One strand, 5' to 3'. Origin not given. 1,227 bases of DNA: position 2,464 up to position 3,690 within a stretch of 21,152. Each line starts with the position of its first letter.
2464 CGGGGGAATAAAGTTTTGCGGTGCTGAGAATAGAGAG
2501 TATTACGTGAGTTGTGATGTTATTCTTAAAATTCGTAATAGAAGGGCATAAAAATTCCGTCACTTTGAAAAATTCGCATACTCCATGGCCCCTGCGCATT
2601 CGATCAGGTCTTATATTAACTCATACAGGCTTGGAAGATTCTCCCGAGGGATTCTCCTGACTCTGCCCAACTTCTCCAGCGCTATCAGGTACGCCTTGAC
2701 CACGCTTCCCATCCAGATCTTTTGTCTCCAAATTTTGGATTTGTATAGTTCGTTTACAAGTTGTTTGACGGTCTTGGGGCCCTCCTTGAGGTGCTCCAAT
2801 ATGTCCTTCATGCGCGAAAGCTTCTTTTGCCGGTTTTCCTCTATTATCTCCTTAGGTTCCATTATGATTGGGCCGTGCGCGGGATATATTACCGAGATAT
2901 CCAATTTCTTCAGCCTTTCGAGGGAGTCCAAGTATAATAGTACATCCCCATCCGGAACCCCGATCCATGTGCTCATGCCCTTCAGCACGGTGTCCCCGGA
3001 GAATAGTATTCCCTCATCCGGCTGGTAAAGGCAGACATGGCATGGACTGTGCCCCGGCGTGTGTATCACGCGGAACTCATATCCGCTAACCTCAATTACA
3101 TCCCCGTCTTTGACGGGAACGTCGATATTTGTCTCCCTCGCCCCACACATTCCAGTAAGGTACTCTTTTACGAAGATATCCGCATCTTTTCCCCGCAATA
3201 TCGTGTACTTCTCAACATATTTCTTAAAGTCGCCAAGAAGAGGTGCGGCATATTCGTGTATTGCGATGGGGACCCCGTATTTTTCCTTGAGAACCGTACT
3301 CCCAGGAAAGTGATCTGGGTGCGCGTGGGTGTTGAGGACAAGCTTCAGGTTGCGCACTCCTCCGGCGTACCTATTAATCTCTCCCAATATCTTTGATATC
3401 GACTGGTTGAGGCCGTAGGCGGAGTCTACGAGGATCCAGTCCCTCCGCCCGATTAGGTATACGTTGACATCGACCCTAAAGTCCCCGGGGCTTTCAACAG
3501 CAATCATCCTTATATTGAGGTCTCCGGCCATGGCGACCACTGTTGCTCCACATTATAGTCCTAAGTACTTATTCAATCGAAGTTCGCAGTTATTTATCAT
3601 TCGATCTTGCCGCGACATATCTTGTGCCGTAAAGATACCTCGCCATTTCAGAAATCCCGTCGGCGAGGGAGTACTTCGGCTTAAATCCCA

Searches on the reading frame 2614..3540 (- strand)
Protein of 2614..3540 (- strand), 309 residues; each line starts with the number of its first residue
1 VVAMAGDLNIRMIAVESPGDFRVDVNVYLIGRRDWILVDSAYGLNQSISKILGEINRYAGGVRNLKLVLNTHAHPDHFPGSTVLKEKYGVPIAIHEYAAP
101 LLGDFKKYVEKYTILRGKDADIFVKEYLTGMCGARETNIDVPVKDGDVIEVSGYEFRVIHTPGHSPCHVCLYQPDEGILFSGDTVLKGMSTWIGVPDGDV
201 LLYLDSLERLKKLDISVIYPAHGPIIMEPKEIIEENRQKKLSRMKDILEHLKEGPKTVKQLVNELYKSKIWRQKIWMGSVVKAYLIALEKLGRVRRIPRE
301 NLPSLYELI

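Call 5: search_protein_families(library=pfam, proteins=[window:2614-3540:-])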
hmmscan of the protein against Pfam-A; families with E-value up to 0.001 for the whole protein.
window:2614-3540:- (309 aa): 3 families
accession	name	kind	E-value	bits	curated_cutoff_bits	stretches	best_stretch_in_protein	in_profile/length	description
PF00753.33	Lactamase_B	-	2.8e-33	116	22.7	1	23-222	4-196/196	Metallo-beta-lactamase superfamily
PF19583.5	ODP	-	1.9e-08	34.9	27.2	1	23-184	1-136/194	ODP family beta lactamase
PF12706.13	Lactamase_B_2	-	0.00035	20.7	27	1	35-98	2-66/200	Beta-lactamase superfamily domain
